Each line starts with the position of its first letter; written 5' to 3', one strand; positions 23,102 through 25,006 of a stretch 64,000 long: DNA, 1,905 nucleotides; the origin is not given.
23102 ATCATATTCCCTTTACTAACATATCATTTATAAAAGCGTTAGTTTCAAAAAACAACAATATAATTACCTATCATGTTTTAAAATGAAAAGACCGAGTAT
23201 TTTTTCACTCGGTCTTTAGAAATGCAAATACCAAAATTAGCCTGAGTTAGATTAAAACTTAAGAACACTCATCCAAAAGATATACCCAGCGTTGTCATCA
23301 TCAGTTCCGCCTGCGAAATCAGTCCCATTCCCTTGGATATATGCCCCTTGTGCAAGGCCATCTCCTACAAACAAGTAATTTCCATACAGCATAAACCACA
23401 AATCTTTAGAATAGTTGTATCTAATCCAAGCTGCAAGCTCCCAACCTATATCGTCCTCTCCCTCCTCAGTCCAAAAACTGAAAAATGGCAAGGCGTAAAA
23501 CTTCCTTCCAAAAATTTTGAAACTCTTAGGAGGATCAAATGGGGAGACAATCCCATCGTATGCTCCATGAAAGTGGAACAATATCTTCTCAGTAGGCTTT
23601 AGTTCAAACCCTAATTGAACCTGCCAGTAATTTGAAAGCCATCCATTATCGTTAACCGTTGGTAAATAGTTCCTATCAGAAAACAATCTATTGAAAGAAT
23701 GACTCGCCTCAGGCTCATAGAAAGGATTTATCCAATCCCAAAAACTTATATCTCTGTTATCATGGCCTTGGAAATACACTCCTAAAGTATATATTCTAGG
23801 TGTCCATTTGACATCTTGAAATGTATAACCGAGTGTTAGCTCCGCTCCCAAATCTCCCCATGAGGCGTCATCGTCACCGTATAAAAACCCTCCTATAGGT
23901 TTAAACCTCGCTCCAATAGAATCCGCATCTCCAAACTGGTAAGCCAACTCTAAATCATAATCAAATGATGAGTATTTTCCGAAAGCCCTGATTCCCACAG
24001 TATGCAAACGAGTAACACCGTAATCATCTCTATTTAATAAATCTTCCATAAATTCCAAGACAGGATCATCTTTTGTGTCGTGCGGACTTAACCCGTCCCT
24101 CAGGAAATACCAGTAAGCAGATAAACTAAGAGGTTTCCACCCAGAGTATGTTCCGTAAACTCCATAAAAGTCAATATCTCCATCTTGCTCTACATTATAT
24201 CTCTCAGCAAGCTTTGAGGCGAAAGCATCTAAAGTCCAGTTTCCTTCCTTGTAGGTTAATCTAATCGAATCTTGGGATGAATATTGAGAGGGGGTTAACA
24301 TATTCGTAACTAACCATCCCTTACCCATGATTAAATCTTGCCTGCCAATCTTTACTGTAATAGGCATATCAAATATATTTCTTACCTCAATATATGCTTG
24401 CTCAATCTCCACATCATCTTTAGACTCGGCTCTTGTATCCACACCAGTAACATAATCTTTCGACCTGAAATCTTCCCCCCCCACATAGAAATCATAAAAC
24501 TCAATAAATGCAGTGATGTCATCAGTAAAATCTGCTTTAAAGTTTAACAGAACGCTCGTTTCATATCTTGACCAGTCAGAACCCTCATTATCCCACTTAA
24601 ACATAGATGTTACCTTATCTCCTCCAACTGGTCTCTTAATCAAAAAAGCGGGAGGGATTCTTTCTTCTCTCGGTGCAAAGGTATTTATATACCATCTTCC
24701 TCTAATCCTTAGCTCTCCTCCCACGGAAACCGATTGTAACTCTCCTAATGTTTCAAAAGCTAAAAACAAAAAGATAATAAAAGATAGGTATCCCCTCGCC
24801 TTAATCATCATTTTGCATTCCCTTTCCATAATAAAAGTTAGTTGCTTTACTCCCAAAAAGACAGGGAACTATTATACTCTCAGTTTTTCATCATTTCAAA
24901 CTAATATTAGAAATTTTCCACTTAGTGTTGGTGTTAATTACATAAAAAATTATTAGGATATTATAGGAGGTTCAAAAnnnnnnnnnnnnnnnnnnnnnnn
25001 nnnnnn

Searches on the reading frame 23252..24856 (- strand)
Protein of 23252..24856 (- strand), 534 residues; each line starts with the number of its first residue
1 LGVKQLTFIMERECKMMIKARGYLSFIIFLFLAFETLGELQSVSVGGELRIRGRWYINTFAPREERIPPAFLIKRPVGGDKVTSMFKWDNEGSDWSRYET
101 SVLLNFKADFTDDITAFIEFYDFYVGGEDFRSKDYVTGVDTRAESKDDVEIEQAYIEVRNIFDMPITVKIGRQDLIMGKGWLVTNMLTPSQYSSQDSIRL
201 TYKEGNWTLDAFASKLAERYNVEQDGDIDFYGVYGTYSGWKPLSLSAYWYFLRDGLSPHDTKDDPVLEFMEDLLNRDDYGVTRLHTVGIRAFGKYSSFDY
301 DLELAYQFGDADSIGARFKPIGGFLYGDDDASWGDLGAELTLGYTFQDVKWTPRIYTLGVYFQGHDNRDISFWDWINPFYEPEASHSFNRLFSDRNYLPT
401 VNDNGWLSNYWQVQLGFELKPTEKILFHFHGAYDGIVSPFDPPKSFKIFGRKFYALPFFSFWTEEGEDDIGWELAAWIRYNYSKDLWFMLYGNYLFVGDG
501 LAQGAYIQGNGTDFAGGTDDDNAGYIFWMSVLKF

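Call 11: search_protein_families(library=pfam, proteins=[window:23252-24856:-], max_evalue=0.001)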
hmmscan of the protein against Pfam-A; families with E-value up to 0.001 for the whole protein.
window:23252-24856:- (534 aa): 1 family
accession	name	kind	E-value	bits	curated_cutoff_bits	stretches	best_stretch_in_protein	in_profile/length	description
PF13372.12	Alginate_exp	-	2.1e-26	93.1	25.2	1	110-425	44-313/395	Alginate export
